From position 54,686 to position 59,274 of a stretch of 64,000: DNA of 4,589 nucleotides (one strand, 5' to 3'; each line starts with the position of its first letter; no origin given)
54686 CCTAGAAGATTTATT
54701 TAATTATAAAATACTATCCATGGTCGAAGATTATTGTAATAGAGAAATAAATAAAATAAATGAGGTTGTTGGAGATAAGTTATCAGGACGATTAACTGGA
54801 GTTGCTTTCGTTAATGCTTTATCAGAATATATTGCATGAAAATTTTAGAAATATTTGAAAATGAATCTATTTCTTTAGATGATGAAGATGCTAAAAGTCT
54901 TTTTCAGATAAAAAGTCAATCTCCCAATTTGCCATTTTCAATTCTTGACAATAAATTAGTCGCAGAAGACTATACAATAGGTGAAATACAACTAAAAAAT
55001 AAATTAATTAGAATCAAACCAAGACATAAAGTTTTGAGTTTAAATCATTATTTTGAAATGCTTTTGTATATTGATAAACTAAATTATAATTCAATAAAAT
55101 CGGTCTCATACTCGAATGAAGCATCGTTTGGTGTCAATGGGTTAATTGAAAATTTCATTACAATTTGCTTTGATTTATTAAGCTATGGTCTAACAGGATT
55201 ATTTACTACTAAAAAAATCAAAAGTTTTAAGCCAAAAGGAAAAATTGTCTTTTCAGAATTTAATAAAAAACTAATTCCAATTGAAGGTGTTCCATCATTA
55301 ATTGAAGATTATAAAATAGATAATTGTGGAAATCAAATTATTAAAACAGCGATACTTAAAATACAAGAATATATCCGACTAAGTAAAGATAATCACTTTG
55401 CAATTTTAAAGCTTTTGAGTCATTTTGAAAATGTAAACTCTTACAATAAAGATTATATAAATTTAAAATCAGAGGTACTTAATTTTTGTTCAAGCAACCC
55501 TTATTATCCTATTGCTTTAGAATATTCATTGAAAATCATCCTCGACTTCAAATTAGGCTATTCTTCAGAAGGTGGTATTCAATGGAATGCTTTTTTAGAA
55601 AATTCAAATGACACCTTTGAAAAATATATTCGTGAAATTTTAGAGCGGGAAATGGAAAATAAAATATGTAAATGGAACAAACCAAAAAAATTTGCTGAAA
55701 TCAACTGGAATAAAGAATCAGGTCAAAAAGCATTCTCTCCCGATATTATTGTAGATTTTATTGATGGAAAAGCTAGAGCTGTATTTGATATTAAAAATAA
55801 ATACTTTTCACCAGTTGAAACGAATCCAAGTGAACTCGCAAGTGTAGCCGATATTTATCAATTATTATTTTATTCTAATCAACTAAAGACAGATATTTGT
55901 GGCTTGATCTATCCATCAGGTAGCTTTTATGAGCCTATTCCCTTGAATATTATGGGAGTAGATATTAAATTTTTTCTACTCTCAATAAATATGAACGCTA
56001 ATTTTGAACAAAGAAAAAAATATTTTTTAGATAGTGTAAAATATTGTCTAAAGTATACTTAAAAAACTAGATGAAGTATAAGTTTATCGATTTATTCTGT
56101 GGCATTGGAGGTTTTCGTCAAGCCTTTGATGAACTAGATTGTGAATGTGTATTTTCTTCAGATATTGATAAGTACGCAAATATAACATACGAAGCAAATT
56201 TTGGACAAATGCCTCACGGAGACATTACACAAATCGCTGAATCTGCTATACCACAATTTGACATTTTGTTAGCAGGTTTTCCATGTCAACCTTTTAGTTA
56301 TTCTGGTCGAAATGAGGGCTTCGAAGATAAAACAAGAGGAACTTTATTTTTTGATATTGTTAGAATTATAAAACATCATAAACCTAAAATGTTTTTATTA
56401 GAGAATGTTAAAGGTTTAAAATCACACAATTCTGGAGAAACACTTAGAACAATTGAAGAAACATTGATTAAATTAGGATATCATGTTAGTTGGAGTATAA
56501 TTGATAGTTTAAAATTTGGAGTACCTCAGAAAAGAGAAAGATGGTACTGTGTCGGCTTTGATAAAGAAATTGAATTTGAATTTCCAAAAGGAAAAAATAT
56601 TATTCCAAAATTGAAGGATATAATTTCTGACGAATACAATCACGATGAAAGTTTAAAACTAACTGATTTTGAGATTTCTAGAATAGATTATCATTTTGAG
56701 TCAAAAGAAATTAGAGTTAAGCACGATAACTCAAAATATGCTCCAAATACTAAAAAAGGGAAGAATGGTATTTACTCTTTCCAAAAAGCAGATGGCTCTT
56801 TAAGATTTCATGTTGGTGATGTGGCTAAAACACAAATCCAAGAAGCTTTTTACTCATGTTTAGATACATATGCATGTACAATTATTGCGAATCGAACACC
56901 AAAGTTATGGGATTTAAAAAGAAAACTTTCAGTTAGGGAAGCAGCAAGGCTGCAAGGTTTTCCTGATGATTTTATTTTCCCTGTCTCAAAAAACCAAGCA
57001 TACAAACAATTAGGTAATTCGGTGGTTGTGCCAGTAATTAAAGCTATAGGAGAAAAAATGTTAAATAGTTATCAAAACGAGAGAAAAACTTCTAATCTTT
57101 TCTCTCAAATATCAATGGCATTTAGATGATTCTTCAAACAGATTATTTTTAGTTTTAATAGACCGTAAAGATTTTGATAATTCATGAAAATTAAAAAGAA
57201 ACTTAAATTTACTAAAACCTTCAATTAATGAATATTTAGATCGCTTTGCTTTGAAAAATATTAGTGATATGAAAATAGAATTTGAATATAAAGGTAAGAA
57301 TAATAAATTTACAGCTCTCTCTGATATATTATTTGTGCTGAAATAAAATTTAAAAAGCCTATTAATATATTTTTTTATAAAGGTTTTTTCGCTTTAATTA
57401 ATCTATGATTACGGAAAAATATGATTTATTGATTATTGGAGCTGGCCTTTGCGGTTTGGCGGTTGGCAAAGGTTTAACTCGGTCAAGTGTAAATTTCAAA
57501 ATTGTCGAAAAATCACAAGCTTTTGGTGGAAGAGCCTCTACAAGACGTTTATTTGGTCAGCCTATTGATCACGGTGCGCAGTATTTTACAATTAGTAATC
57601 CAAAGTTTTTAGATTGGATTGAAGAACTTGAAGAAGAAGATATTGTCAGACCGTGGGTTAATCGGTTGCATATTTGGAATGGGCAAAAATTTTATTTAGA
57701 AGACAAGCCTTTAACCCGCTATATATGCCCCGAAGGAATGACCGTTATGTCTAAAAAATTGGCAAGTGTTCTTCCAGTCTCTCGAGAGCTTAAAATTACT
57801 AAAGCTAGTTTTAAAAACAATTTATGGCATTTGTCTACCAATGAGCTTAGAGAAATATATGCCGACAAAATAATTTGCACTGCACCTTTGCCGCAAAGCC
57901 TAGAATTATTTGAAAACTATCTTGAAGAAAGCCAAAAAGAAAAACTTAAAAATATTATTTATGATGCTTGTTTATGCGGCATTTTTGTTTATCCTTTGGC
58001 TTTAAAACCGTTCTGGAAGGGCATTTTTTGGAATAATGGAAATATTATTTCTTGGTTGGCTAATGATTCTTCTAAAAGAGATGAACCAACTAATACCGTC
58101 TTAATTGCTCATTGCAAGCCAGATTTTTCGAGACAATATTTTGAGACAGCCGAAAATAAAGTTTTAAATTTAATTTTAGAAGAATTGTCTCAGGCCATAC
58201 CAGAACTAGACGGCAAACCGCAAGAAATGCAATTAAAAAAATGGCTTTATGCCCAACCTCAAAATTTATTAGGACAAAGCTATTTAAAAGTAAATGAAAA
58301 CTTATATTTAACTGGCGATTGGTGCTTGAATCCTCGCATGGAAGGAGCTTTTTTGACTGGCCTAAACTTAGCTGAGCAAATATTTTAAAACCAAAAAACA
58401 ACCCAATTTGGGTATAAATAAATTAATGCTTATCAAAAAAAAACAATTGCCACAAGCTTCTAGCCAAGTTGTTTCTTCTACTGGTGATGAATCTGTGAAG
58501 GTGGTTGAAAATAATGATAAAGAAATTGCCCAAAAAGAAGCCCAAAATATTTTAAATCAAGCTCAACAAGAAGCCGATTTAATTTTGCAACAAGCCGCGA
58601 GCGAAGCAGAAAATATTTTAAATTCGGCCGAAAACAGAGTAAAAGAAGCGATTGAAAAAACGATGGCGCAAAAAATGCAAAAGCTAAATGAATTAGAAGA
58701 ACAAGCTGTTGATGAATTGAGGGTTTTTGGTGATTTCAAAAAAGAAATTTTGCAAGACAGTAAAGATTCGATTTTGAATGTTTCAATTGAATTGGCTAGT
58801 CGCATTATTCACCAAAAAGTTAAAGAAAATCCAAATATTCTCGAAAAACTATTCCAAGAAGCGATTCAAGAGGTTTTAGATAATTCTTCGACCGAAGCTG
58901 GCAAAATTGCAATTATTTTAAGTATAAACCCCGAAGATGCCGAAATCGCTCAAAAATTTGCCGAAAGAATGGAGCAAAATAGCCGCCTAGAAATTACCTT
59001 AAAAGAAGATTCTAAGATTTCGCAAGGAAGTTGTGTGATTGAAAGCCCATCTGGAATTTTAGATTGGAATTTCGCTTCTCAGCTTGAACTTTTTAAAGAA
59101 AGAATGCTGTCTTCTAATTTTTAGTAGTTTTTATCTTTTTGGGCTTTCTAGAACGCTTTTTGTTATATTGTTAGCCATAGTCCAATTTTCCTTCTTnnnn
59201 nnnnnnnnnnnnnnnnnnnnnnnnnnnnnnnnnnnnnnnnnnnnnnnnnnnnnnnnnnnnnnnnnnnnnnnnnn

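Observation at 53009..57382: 4.3-kb mcrB-mcrC-dcm island inserted at the exact 3' end of a glycogen-debranching-family gene, flanked by 44-bp direct repeats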

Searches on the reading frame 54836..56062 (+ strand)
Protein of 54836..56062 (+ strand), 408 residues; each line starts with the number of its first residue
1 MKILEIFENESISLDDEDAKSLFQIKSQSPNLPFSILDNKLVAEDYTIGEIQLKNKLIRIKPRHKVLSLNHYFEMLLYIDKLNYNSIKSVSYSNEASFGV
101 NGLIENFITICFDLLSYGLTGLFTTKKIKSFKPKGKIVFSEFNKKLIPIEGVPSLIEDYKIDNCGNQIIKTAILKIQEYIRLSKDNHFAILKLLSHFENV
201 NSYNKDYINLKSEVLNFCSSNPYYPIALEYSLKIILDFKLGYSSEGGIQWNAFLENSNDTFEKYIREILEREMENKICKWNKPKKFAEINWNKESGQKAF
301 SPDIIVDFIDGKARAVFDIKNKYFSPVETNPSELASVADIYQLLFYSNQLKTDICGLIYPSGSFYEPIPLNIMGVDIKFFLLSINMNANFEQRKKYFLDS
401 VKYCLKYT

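Call 7: search_protein_families(library=pfam, proteins=[window:54836-56062:+], max_evalue=0.01)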
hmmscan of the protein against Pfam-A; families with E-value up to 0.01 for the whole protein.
window:54836-56062:+ (408 aa): 1 family
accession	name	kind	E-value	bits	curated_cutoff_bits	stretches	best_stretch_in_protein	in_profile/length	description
PF10117.15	McrBC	-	1.1e-23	84.2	23.9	1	47-360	6-318/318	McrBC 5-methylcytosine restriction system component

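Call 33: search_solved_structures(query=window:54836-56062:+, max_evalue=1)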
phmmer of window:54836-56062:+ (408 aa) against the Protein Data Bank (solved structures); distinct sequences matched with E-value up to 1: 2.
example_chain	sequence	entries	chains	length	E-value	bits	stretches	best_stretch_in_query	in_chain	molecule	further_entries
4aym_C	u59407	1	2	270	0.3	13.2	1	6-145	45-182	FACTOR H BINDING PROTEIN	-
10kf_F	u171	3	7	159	0.85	11.7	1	130-173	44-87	Photosystem I reaction center subunit III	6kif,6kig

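Call 37: search_protein_families(library=padloc, proteins=[window:54836-56062:+], max_evalue=0.001)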
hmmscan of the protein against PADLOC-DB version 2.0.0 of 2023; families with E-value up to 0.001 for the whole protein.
window:54836-56062:+ (408 aa): 0 families

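Call 38: search_protein_families(library=ncbifam, proteins=[window:54836-56062:+], max_evalue=0.001)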
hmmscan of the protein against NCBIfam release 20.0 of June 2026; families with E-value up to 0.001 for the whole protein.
window:54836-56062:+ (408 aa): 1 family
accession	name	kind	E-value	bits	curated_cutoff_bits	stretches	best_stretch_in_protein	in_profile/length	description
NF007277.0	PRK09736.1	equivalog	2.2e-10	40.2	338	1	118-351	58-293/353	5-methylcytosine-specific restriction endonuclease system specificity protein McrC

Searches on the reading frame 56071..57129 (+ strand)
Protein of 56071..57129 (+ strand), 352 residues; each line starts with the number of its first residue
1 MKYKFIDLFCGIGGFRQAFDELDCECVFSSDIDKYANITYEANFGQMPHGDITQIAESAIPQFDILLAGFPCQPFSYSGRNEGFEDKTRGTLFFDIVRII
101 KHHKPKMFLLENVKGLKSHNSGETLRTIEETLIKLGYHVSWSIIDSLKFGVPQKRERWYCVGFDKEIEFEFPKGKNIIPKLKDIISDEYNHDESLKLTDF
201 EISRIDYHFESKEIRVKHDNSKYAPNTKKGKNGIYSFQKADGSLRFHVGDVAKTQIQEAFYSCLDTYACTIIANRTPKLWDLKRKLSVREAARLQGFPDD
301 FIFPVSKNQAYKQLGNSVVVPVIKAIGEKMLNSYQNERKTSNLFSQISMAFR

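Call 7: search_protein_families(library=pfam, proteins=[window:56071-57129:+], max_evalue=0.01)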
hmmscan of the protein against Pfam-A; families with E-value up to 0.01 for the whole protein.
window:56071-57129:+ (352 aa): 1 family
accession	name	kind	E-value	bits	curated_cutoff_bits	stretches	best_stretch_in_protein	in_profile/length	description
PF00145.23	DNA_methylase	-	1.5e-98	330.7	22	1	3-331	1-323/324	C-5 cytosine-specific DNA methylase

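Call 19: find_encoding_contigs(protein=window:56071-57129:+, flank=10000, max_places=10)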
Protein window:56071-57129:+ (352 aa): 4 contigs read that carry it; 3 places shown.
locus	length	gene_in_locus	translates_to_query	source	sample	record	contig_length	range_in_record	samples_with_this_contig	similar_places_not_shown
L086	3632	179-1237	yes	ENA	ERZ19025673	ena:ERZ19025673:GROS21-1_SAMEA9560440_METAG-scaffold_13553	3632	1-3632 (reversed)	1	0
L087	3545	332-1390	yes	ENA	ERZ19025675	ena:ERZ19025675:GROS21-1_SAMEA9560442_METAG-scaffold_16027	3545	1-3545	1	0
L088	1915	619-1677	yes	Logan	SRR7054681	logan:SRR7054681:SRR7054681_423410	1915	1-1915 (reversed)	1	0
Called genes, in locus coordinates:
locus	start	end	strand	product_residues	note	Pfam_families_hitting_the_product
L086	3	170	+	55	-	?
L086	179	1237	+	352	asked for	PF00145:DNA_methylase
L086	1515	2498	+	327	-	PF13450:NAD_binding_8, PF01593:Amino_oxidase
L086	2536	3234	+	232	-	PF00430:ATP-synt_B (weak), PF02108:FliH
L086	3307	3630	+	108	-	?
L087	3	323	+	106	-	?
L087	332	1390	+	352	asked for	PF00145:DNA_methylase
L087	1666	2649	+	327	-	PF13450:NAD_binding_8, PF01593:Amino_oxidase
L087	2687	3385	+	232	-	PF00430:ATP-synt_B (weak), PF02108:FliH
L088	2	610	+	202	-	?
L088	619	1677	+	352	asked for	PF00145:DNA_methylase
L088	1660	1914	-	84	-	?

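Call 34: search_solved_structures(query=window:56071-57129:+, max_evalue=0.001)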
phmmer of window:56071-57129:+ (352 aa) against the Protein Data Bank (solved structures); distinct sequences matched with E-value up to 0.001: 52.
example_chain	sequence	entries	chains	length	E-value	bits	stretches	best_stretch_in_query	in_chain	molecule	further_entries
10mh_A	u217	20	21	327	7.3e-67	229.1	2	4-188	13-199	PROTEIN (CYTOSINE-SPECIFIC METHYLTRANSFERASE HHAI) | HaeIII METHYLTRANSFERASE | Modification methylase HhaI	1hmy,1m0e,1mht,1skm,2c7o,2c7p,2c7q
1svu_A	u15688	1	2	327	7.8e-67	229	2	4-187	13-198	Modification methylase HhaI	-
1fjx_A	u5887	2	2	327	8.3e-67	228.9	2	4-188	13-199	HHAI DNA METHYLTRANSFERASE | MODIFICATION METHYLASE HHAI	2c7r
2i9k_A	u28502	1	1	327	9.7e-67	228.7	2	4-188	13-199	Modification methylase HhaI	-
2zcj_A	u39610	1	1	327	1.9e-66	227.7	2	4-188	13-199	Modification methylase HhaI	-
2uyh_A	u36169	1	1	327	3e-66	227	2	4-188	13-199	MODIFICATION METHYLASE HHAI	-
2uz4_A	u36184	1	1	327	3.7e-66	226.8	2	4-188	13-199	MODIFICATION METHYLASE HHAI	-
2uyc_A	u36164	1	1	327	3.7e-66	226.8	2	4-188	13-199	MODIFICATION METHYLASE HHAI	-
2z6u_A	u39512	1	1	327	4.9e-66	226.4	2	4-188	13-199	Modification methylase HhaI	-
2z6q_A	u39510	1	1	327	4.9e-66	226.4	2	4-188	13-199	Modification methylase HhaI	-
2z6a_A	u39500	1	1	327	1.3e-65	225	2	4-188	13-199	Modification methylase HhaI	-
3lx6_A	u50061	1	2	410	1.7e-45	158.8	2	3-169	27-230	Cytosine-specific methyltransferase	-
3me5_A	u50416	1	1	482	3.7e-45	157.7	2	3-169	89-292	Cytosine-specific methyltransferase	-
1dct_A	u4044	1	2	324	1.4e-37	132.8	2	5-187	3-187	PROTEIN (MODIFICATION METHYLASE HAEIII)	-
3ubt_Y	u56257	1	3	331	3e-36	128.4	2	5-187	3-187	Modification methylase HaeIII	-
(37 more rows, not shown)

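Call 37: search_protein_families(library=padloc, proteins=[window:56071-57129:+], max_evalue=0.001)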
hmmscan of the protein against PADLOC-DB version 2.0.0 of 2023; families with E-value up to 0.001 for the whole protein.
window:56071-57129:+ (352 aa): 61 families (the best 25 are shown)
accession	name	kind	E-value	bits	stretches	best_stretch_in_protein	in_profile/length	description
PDLC03272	MTase_II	-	6.3e-114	379.3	1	2-342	74-398/407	Type II methyltransferase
PDLC02653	DrmMII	-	1.2e-88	295.3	2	1-199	3-207/333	DrmMII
PDLC03361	MTase_II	-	4.5e-84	280.8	1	2-335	86-438/455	Type II methyltransferase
PDLC03217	MTase_II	-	1.5e-77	259.6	1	2-331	384-698/703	Type II methyltransferase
PDLC03378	MTase_II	-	2e-74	248.9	1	1-341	1-337/344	Type II methyltransferase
PDLC03242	MTase_II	-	5e-73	244.4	2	2-175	100-275/409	Type II methyltransferase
PDLC03716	oMTase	-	1.3e-64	216.5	2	4-175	40-216/349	orphan methyltransferase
PDLC03234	MTase_II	-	1.1e-56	190.7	1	2-337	4-369/375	Type II methyltransferase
PDLC00026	DruM2|DruM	-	1.2e-54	184.1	1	3-340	5-324/336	DNA cytosine methylase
PDLC03326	MTase_II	-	5.2e-52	175.4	2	2-238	4-251/412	Type II methyltransferase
PDLC03733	oMTase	-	9e-50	167.8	3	58-168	167-293/476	orphan methyltransferase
PDLC00027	DruM2|DruM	-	1.3e-48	164.2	2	4-183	13-193/361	DNA cytosine methylase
PDLC00034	DruM2|DruM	-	1.9e-48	163.1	2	3-162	8-185/457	DNA cytosine methylase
PDLC03734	oMTase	-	4.2e-48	162.4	2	2-167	3-172/444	orphan methyltransferase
PDLC03269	MTase_II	-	3e-47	159.7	2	2-186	3-191/437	Type II methyltransferase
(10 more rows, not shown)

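Call 38: search_protein_families(library=ncbifam, proteins=[window:56071-57129:+], max_evalue=0.001)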
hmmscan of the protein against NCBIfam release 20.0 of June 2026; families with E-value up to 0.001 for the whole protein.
window:56071-57129:+ (352 aa): 2 families
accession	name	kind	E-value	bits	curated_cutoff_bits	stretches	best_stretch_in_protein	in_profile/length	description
TIGR00675.1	dcm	superfamily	1.6e-99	333.6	100.65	1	5-330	1-329/329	DNA (cytosine-5-)-methyltransferase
NF007772.0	PRK10458.1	subfamily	1.2e-56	192.3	710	2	2-169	88-292/472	DNA cytosine methylase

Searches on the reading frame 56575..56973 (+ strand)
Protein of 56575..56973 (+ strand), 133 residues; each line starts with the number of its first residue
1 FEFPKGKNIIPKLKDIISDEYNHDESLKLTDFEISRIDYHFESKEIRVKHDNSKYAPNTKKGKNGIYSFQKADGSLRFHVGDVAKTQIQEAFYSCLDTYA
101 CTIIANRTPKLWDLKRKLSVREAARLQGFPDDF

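Call 92: search_dna_similar(query=window:56575-56973:+, collection=plasmids, mode=protein, max_rows=15, max_evalue=0.001)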
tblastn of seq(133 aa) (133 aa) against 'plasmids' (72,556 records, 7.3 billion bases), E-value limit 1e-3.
No match.

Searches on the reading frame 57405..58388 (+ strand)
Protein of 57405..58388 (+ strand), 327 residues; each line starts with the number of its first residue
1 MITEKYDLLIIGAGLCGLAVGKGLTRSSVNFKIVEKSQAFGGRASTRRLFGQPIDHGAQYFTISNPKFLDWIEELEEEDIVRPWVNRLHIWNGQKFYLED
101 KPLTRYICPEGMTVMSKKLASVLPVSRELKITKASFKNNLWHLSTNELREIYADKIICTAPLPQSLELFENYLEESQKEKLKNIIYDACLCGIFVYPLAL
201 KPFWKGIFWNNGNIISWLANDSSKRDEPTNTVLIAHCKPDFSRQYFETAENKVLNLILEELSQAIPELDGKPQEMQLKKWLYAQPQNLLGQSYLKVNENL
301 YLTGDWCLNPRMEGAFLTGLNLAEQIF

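Call 7: search_protein_families(library=pfam, proteins=[window:57405-58388:+], max_evalue=0.01)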
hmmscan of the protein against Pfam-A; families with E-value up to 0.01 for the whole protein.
window:57405-58388:+ (327 aa): 3 families
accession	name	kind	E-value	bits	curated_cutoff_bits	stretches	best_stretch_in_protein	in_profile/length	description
PF01593.30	Amino_oxidase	-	4.3e-20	72.8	19.8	2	130-326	227-442/443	Flavin containing amine oxidoreductase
PF13450.12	NAD_binding_8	-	7.6e-12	45.8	21.9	1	10-75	1-68/68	NAD(P)-binding Rossmann-like domain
PF01946.23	Thi4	-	0.0033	17.1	26.2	1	6-44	18-57/235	Thi4 family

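Call 20: find_encoding_contigs(protein=window:57405-58388:+, flank=10000, max_places=10)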
Protein window:57405-58388:+ (327 aa): 6 contigs read that carry it; 5 places shown.
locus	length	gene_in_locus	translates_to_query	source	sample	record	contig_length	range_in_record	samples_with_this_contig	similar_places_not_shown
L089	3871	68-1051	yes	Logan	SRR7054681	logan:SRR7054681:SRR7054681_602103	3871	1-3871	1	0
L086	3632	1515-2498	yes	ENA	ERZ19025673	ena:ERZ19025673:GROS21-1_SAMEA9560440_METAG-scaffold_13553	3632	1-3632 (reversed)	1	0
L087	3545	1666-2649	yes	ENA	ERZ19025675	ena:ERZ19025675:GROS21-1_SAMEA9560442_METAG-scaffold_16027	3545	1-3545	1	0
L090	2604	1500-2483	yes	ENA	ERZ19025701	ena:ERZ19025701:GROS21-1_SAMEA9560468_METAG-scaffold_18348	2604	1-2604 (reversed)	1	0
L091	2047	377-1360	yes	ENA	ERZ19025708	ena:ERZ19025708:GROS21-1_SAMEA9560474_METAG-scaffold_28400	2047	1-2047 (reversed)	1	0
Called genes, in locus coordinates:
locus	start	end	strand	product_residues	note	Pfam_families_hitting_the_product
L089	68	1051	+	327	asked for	PF13450:NAD_binding_8, PF01593:Amino_oxidase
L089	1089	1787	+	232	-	PF00430:ATP-synt_B (weak), PF02108:FliH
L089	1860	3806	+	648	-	PF12439:GDE_N, PF06202:GDE_C, PF12899:Glyco_hydro_100 (faint)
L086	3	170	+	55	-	?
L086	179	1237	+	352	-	PF00145:DNA_methylase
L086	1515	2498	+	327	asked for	PF13450:NAD_binding_8, PF01593:Amino_oxidase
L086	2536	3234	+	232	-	PF00430:ATP-synt_B (weak), PF02108:FliH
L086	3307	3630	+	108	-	?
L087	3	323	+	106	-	?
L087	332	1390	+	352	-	PF00145:DNA_methylase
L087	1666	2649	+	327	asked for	PF13450:NAD_binding_8, PF01593:Amino_oxidase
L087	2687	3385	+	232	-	PF00430:ATP-synt_B (weak), PF02108:FliH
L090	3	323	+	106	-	?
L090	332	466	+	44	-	-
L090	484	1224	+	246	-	PF00145:DNA_methylase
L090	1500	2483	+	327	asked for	PF13450:NAD_binding_8, PF01593:Amino_oxidase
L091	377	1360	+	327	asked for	PF13450:NAD_binding_8, PF01593:Amino_oxidase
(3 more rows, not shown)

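Call 38: search_protein_families(library=ncbifam, proteins=[window:57405-58388:+], max_evalue=0.001)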
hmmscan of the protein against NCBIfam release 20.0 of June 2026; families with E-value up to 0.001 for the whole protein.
window:57405-58388:+ (327 aa): 18 families
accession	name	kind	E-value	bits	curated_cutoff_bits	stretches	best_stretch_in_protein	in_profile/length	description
NF005560.0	PRK07233.1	equivalog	2.7e-11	43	252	1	8-98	3-93/435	hypothetical protein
TIGR03467.1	HpnE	equivalog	4.8e-10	39.3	283.05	1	9-96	2-91/430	hydroxysqualene dehydroxylase HpnE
TIGR00562.1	proto_IX_ox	equivalog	1.7e-09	36.8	97.85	1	6-82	3-81/470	protoporphyrinogen oxidase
NF008841.0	PRK11883.1-1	equivalog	9.1e-09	34.7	517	1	7-95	5-97/453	protoporphyrinogen oxidase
NF005547.0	PRK07208.1-3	equivalog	2.2e-07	30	380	1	4-81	3-81/465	hypothetical protein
NF008845.0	PRK11883.1-5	equivalog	2.4e-07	29.4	560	0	5-76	4-81/468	protoporphyrinogen oxidase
TIGR02734.1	crtI_fam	subfamily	1.3e-06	27.4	238.1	1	9-63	2-56/504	phytoene desaturase family protein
NF005545.0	PRK07208.1-1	equivalog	1.5e-06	26.8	451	1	4-98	6-100/504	hypothetical protein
NF005548.0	PRK07208.1-4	equivalog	4.4e-06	25.6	389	1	5-97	3-95/488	hypothetical protein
NF045637.1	carotdesatCrtDProt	equivalog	2.2e-05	23.2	580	1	9-64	2-57/485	1-hydroxycarotenoid 3,4-desaturase CrtD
NF053556.1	prodigi_MAP_PigB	equivalog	3.4e-05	22.4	850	1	3-47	152-194/659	prodigiosin MAP biosynthesis oxidoreductase PigB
NF033460.1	glycerol3P_ox_II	equivalog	0.00014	21.2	460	0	5-45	1-41/361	type 2 glycerol-3-phosphate oxidase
NF004832.0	PRK06184.1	subfamily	0.00014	20.8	476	1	4-39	5-40/506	hypothetical protein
NF058655.1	CrtID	equivalog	0.00021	20.3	640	1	9-62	2-55/478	bifunctional phytoene desaturase/3,4-desaturase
TIGR02733.1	desat_CrtD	equivalog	0.00062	18.6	549.7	0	7-58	3-54/492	C-3',4' desaturase CrtD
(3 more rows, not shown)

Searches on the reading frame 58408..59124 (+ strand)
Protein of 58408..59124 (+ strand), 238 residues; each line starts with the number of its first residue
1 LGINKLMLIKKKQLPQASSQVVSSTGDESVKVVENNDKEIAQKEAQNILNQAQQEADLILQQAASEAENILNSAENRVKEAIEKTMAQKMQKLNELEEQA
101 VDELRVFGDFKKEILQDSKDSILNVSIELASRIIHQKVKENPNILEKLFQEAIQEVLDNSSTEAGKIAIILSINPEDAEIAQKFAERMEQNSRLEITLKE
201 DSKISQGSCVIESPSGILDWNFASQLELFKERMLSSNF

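Call 7: search_protein_families(library=pfam, proteins=[window:58408-59124:+], max_evalue=0.01)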
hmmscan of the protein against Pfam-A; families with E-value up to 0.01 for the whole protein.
window:58408-59124:+ (238 aa): 3 families
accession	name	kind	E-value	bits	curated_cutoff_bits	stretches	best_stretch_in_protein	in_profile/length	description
PF02108.21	FliH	-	6.8e-16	58.8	24.1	1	110-227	17-126/128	Flagellar assembly protein FliH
PF00430.23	ATP-synt_B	-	1.2e-06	29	28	1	36-105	47-116/132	ATP synthase B/B' CF(0)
PF05103.18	DivIVA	-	0.00031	21.2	28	1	40-93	71-122/131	DivIVA protein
